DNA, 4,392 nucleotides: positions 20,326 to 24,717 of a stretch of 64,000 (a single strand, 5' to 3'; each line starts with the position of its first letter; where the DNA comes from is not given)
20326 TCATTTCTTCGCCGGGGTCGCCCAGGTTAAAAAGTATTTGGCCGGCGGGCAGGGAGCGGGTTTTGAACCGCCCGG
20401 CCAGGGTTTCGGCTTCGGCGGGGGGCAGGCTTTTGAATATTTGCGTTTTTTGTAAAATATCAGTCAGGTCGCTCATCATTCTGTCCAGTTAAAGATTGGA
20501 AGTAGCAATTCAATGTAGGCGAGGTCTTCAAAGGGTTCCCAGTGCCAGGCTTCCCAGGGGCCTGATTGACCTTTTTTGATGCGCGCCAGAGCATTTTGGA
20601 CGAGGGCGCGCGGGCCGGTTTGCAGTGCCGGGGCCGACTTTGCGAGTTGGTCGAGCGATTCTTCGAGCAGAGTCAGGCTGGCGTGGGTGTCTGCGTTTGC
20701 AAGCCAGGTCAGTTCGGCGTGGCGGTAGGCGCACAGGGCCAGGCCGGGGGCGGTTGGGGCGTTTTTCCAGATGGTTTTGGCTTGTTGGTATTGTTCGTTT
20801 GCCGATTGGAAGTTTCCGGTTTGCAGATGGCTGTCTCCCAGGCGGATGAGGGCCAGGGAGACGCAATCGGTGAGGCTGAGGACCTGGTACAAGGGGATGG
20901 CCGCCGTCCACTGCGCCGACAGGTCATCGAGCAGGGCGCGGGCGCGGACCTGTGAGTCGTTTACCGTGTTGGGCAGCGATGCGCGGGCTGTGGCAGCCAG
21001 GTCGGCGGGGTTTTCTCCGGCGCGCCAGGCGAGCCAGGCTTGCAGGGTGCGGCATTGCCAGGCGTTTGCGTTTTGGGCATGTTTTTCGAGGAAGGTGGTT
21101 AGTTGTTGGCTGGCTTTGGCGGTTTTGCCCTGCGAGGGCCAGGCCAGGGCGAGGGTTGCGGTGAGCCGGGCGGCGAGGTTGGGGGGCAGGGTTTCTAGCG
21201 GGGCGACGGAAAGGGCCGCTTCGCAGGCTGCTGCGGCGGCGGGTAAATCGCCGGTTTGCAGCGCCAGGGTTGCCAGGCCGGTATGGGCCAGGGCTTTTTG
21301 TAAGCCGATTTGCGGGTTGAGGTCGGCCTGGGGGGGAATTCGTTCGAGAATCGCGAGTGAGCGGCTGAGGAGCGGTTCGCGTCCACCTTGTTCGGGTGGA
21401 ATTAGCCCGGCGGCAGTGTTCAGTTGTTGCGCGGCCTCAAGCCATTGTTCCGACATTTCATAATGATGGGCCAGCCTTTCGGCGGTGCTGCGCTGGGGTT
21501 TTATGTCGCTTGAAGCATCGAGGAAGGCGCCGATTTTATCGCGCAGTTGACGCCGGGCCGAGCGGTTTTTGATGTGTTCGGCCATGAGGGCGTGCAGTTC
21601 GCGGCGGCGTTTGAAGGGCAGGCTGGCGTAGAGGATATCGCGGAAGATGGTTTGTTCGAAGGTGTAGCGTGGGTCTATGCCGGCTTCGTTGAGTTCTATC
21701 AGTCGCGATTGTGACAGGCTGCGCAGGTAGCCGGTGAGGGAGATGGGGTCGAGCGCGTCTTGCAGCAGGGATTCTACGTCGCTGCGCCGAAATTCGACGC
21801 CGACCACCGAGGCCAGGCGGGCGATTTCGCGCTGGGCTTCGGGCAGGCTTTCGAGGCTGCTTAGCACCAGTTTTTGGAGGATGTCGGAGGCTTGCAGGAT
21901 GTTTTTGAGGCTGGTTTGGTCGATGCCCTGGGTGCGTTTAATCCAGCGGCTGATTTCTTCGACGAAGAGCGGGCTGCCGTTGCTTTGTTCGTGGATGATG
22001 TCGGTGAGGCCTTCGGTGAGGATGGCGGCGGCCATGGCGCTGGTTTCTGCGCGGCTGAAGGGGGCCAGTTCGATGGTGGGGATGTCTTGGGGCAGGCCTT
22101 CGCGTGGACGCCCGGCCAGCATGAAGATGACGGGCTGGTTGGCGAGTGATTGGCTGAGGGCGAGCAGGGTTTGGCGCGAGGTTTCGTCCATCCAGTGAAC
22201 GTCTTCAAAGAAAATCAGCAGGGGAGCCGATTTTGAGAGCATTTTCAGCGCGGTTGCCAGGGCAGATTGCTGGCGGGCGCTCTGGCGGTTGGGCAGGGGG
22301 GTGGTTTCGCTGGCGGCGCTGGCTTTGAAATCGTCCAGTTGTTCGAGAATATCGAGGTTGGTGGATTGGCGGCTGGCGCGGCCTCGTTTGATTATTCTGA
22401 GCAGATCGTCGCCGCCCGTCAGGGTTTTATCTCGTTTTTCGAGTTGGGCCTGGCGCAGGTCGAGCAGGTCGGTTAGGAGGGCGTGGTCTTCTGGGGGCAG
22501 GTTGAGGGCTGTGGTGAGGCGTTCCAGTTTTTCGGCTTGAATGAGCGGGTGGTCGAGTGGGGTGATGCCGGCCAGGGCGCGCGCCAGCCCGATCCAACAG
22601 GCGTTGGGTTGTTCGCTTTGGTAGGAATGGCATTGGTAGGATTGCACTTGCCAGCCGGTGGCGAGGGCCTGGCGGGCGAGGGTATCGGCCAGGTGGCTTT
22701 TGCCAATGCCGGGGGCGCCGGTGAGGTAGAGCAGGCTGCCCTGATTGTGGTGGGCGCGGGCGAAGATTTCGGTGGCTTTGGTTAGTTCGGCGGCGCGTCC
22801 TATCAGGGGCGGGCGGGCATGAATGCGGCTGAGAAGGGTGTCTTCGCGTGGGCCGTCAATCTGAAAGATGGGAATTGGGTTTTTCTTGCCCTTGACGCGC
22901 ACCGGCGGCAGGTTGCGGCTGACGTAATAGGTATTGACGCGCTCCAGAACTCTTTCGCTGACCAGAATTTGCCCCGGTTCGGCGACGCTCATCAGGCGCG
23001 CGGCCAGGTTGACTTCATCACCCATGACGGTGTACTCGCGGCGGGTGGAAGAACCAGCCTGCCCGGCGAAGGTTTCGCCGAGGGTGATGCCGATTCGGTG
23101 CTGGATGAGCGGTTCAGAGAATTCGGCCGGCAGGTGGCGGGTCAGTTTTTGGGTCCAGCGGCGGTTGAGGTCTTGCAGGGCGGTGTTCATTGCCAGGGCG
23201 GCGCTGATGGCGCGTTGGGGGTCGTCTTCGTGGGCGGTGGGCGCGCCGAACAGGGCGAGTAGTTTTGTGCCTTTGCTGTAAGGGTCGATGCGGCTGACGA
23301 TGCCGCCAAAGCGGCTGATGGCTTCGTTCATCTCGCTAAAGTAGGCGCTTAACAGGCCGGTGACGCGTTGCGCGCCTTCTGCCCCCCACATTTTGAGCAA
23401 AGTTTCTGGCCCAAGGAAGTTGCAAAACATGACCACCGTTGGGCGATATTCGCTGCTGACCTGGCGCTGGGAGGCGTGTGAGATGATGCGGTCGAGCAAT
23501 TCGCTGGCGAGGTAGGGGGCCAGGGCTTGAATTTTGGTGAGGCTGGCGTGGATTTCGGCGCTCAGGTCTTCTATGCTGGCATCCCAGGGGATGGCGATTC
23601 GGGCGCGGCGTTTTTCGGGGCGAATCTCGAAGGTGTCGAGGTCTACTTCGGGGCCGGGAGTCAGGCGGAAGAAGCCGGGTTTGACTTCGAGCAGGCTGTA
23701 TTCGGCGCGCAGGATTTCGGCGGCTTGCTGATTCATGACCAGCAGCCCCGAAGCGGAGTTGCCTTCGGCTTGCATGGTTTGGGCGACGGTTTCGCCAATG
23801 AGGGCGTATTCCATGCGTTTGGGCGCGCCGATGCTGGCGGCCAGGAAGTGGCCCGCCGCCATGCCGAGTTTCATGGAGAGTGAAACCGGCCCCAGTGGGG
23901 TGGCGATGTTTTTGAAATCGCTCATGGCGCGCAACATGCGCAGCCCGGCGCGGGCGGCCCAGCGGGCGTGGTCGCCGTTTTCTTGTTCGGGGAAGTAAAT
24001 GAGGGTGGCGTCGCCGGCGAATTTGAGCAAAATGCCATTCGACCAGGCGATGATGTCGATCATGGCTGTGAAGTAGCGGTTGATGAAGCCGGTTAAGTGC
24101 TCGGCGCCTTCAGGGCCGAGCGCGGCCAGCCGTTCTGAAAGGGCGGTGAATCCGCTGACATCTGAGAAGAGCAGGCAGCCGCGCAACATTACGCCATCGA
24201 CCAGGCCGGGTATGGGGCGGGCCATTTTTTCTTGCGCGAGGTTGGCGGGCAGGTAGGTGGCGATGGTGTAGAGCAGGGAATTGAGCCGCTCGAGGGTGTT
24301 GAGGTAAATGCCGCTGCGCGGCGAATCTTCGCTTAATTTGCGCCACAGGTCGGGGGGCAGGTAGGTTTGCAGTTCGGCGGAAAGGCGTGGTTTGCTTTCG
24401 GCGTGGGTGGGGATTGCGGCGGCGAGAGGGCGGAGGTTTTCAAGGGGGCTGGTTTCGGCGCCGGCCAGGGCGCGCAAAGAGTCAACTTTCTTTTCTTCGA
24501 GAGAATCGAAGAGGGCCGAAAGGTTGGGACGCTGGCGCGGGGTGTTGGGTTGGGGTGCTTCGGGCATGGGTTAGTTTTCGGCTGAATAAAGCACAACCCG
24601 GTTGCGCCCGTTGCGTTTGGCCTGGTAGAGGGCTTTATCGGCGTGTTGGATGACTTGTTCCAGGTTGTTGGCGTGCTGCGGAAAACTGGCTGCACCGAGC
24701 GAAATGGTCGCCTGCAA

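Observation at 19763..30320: Nine-gene operon wiring a STAND-cyclase and three cNMP receptors to an RsbW/RsbV/PP2C partner switch and two patatin phospholipases, with no sigma factor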

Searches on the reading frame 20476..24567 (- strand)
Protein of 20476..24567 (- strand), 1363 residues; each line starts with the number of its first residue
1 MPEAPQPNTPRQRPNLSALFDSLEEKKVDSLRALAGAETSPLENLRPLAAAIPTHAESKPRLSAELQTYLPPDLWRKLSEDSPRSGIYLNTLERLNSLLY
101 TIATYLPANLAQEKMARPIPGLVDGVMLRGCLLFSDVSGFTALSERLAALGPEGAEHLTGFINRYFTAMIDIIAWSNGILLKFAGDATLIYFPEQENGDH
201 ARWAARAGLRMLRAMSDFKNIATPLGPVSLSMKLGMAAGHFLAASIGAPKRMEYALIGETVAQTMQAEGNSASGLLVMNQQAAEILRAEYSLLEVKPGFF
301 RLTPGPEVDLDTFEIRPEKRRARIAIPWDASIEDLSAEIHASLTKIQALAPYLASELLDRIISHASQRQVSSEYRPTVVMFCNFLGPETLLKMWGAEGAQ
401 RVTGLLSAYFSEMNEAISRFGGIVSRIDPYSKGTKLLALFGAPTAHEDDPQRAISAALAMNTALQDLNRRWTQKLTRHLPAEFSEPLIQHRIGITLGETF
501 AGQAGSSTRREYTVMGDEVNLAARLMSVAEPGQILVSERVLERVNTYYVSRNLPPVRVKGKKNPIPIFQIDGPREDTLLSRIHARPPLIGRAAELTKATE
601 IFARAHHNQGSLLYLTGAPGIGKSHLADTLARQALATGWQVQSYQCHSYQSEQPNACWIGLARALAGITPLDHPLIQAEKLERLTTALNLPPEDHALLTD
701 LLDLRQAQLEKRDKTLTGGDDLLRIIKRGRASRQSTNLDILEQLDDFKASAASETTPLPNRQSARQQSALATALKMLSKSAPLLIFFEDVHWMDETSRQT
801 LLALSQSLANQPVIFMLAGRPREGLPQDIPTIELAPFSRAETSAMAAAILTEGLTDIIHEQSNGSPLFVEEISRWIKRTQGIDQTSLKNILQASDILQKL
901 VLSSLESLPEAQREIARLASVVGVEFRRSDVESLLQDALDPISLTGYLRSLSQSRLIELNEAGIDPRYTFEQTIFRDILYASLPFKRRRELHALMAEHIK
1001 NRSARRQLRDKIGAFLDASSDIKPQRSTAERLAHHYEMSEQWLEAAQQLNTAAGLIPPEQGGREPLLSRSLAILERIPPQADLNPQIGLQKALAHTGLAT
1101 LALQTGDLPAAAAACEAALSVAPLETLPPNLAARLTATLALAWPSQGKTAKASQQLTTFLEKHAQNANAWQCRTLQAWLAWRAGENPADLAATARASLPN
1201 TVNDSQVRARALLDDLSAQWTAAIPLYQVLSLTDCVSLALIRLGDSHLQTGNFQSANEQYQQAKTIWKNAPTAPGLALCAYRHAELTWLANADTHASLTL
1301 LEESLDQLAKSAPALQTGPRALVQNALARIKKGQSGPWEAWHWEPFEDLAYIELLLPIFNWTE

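Call 4: search_protein_families(library=pfam, proteins=[window:20476-24567:-], max_evalue=0.01)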
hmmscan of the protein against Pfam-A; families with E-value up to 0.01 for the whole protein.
window:20476-24567:- (1363 aa): 11 families
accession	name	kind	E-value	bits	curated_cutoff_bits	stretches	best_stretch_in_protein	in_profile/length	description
PF00211.25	Guanylate_cyc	-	2.3e-29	102.7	21.9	2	379-564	11-176/183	Adenylate and Guanylate cyclase catalytic domain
PF13191.12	AAA_16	-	7.3e-19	69.3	32.6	1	587-815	1-166/167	AAA ATPase domain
PF13432.12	TPR_16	-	3.7e-06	27.7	32.7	0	1092-1119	31-58/65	Tetratricopeptide repeat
PF07719.23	TPR_2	-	3.9e-06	27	27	0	1238-1263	2-27/34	Tetratricopeptide repeat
PF24883.2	NPHP3_N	-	9.1e-06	26.4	24.8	1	606-701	16-112/164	Nephrocystin 3, N-terminal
PF13424.12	TPR_12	-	4.1e-05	24.1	30.1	1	1238-1306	4-73/77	Tetratricopeptide repeat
PF13401.12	AAA_22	-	5.7e-05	23.9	27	1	609-821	4-124/130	AAA domain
PF20720.3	nSTAND3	-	7e-05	23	27.2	1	608-648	15-53/155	Novel STAND NTPase 3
PF01695.23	IstB_IS21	-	0.00046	20.2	24.1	1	613-646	95-128/238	IstB-like ATP binding protein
PF00515.34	TPR_1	-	0.00081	19.6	27.8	0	1092-1123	1-32/34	Tetratricopeptide repeat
PF00004.35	AAA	-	0.0048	17.8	21.2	0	613-646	1-34/131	ATPase family associated with various cellular activities (AAA)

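Call 8: search_protein_families(library=padloc, proteins=[window:20476-24567:-], max_evalue=0.01)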
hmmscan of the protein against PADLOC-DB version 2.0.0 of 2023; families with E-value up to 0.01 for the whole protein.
window:20476-24567:- (1363 aa): 10 families
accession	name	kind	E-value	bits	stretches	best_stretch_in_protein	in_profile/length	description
PDLC02367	PycC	-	9.3e-19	65.8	2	400-547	64-195/226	-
PDLC00734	PycC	-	6.2e-18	63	2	129-264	189-317/374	Pycsar cyclase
PDLC02369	PycC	-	5.4e-11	40.5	1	447-549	105-196/248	-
PDLC02370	PycC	-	1e-09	36.2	1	412-546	114-240/340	-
PDLC02366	PycC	-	4.8e-09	33.7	1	395-544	64-201/486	-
PDLC00762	PycC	-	6.5e-08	29.9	1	396-546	67-208/508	Pycsar cyclase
PDLC00765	PycC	-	5.9e-07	26.9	1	488-545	356-413/477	Pycsar cyclase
PDLC00766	PycC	-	1.2e-06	26.2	1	447-546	103-197/232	Pycsar cyclase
PDLC04140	mad8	-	0.0023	15.5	1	608-661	25-70/314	mads_8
PDLC00763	PycC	-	0.0023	15.4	1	446-546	111-209/268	Pycsar cyclase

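Call 9: search_protein_families(library=ncbifam, proteins=[window:20476-24567:-], max_evalue=0.01)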
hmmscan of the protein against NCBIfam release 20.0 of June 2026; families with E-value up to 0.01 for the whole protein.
window:20476-24567:- (1363 aa): 6 families
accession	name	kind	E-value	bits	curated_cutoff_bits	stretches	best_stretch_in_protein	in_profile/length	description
TIGR03903.1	TOMM_kin_cyc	equivalog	1.1e-45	156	705.75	3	756-1006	605-869/1267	TOMM system kinase/cyclase fusion protein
NF038214.1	IS21_help_AAA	equivalog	2.3e-05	24.2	200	1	609-647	89-127/232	IS21-like element helper ATPase IstB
TIGR03420.1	DnaA_homol_Hda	equivalog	7.3e-05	22.4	194.8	1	595-654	25-82/226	DnaA regulatory inactivator Hda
NF006746.0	PRK09270.1-5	subfamily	0.0052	15.7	250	0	598-638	9-49/210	nucleoside/nucleotide kinase family protein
NF033606.1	heat_AAA_ClpK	exception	0.0078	14.1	1900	0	578-636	274-329/949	heat shock survival AAA family ATPase ClpK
TIGR02639.1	ClpA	equivalog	0.0093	14.2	993.15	0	586-634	185-230/734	ATP-dependent Clp protease ATP-binding subunit ClpA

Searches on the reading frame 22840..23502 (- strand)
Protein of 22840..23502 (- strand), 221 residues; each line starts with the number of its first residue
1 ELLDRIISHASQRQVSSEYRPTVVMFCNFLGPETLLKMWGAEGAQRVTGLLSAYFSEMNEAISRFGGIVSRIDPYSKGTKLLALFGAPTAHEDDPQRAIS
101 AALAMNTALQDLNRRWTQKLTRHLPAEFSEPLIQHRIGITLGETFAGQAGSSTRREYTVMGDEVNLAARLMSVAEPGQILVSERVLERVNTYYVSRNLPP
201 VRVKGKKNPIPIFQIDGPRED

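Call 61: search_solved_structures(query=window:22840-23502:-, max_evalue=0.001, show_alignments=3)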
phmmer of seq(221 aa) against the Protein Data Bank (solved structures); distinct sequences matched with E-value up to 0.001: 37.
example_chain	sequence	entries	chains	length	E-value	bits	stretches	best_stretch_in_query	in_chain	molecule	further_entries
2w01_A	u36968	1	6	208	3.2e-21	79.3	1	44-218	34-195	ADENYLATE CYCLASE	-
3r5g_A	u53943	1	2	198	1.6e-20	77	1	43-221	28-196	CyaB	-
6fht_A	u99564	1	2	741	3.7e-20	75.8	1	44-218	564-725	Bacteriophytochrome,Adenylate cyclase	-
1wc0_A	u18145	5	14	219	3.7e-17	66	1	19-192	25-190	ADENYLATE CYCLASE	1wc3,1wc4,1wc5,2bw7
1wc1_A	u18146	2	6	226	4.2e-17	65.8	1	19-192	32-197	ADENYLATE CYCLASE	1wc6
4cm2_A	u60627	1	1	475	1.6e-11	47.6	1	15-218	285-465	ADENYLATE CYCLASE TYPE 10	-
4oya_A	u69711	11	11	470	2.4e-11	47.1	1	15-218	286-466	Adenylate cyclase type 10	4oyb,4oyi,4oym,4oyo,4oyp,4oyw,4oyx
4clf_A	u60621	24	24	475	2.5e-11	47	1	15-218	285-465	ADENYLATE CYCLASE TYPE 10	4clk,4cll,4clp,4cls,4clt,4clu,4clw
4cm0_A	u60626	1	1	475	3.1e-11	46.7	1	15-218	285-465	SOLUBLE ADENYLYL CYCLASE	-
1yk9_A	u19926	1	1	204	1.6e-08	37.8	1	133-206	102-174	Adenylate cyclase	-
7yz9_A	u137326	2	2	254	1.6e-08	37.8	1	133-206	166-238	Adenylate cyclase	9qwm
4p2f_A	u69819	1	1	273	2e-08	37.5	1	133-206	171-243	Adenylate cyclase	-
5mbg_A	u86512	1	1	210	2.2e-08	37.4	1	47-216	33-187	Beta subunit of photoactivated adenylyl cyclase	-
5x4t_A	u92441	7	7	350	4.9e-08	36.3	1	45-217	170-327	Photoactivated adenylyl cyclase | Family 3 adenylate cyclase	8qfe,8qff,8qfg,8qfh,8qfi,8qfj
9f1z_A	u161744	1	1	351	4.9e-08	36.3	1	45-217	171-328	Family 3 adenylate cyclase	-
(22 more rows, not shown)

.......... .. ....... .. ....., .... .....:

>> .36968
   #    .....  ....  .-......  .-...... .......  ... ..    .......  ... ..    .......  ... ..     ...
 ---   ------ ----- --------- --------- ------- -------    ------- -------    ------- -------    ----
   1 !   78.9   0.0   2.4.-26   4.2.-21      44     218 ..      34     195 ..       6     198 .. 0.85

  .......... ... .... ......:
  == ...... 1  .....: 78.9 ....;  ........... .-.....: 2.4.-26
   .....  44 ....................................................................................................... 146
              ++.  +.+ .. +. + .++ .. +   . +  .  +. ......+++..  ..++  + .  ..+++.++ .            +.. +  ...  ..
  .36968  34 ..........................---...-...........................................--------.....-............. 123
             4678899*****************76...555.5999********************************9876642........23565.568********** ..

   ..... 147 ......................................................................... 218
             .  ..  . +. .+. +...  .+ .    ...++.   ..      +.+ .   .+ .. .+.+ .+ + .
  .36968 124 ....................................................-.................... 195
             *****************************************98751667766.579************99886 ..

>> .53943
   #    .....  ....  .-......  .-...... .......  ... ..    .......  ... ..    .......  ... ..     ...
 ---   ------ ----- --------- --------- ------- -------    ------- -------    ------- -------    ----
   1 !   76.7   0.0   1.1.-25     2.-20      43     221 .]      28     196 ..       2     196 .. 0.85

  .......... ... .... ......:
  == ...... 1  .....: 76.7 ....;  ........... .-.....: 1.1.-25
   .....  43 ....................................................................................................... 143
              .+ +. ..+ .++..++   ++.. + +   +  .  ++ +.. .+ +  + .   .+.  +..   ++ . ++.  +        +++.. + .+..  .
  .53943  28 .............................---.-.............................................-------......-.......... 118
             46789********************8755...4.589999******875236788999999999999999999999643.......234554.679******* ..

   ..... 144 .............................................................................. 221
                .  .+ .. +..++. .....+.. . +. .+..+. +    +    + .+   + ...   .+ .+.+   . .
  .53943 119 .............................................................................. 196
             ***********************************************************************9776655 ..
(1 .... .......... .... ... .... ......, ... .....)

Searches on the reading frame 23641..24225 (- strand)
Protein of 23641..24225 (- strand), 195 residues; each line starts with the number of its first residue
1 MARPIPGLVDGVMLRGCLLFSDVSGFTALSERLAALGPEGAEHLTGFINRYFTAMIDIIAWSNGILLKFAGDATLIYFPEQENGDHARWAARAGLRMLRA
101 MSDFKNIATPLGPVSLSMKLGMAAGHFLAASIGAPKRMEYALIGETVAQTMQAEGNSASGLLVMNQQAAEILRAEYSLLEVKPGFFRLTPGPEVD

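Call 60: search_solved_structures(query=window:23641-24225:-, max_evalue=0.001, show_alignments=3)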
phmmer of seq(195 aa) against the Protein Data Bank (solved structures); distinct sequences matched with E-value up to 0.001: 36.
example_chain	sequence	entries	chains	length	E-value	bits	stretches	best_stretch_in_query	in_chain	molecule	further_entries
6fht_A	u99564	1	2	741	9.7e-15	58.2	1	17-166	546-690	Bacteriophytochrome,Adenylate cyclase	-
2w01_A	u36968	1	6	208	1.6e-14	57.5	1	18-167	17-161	ADENYLATE CYCLASE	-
3r5g_A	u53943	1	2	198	1.1e-12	51.6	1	18-172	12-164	CyaB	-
4oya_A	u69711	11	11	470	8.4e-12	48.6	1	15-158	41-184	Adenylate cyclase type 10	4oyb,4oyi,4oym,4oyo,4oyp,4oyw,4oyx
4cm0_A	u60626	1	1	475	8.6e-12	48.6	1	15-158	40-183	SOLUBLE ADENYLYL CYCLASE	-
4clf_A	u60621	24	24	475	8.8e-12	48.6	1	15-158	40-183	ADENYLATE CYCLASE TYPE 10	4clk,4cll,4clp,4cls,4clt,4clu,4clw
4cm2_A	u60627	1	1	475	8.8e-12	48.6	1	15-158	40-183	ADENYLATE CYCLASE TYPE 10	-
5x4t_A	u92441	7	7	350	4.8e-10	42.9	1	17-165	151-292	Photoactivated adenylyl cyclase | Family 3 adenylate cyclase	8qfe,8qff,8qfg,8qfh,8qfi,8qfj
9f1z_A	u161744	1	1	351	4.8e-10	42.9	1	17-165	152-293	Family 3 adenylate cyclase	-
5x4u_A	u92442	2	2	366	5.2e-10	42.8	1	17-165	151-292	Photoactivated adenylyl cyclase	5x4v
4yus_A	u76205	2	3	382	5.8e-10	42.7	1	17-165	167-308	Family 3 adenylate cyclase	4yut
9f1w_A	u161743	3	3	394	6e-10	42.6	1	17-165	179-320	Family 3 adenylate cyclase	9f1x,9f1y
5mbg_A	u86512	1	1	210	1.4e-09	41.4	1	14-152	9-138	Beta subunit of photoactivated adenylyl cyclase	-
5mbh_A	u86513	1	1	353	2.1e-09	40.8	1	9-152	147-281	Beta subunit of photoactivated adenylyl cyclase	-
5mbk_A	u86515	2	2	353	2.1e-09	40.8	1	9-152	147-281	Beta subunit of photoactivated adenylyl cyclase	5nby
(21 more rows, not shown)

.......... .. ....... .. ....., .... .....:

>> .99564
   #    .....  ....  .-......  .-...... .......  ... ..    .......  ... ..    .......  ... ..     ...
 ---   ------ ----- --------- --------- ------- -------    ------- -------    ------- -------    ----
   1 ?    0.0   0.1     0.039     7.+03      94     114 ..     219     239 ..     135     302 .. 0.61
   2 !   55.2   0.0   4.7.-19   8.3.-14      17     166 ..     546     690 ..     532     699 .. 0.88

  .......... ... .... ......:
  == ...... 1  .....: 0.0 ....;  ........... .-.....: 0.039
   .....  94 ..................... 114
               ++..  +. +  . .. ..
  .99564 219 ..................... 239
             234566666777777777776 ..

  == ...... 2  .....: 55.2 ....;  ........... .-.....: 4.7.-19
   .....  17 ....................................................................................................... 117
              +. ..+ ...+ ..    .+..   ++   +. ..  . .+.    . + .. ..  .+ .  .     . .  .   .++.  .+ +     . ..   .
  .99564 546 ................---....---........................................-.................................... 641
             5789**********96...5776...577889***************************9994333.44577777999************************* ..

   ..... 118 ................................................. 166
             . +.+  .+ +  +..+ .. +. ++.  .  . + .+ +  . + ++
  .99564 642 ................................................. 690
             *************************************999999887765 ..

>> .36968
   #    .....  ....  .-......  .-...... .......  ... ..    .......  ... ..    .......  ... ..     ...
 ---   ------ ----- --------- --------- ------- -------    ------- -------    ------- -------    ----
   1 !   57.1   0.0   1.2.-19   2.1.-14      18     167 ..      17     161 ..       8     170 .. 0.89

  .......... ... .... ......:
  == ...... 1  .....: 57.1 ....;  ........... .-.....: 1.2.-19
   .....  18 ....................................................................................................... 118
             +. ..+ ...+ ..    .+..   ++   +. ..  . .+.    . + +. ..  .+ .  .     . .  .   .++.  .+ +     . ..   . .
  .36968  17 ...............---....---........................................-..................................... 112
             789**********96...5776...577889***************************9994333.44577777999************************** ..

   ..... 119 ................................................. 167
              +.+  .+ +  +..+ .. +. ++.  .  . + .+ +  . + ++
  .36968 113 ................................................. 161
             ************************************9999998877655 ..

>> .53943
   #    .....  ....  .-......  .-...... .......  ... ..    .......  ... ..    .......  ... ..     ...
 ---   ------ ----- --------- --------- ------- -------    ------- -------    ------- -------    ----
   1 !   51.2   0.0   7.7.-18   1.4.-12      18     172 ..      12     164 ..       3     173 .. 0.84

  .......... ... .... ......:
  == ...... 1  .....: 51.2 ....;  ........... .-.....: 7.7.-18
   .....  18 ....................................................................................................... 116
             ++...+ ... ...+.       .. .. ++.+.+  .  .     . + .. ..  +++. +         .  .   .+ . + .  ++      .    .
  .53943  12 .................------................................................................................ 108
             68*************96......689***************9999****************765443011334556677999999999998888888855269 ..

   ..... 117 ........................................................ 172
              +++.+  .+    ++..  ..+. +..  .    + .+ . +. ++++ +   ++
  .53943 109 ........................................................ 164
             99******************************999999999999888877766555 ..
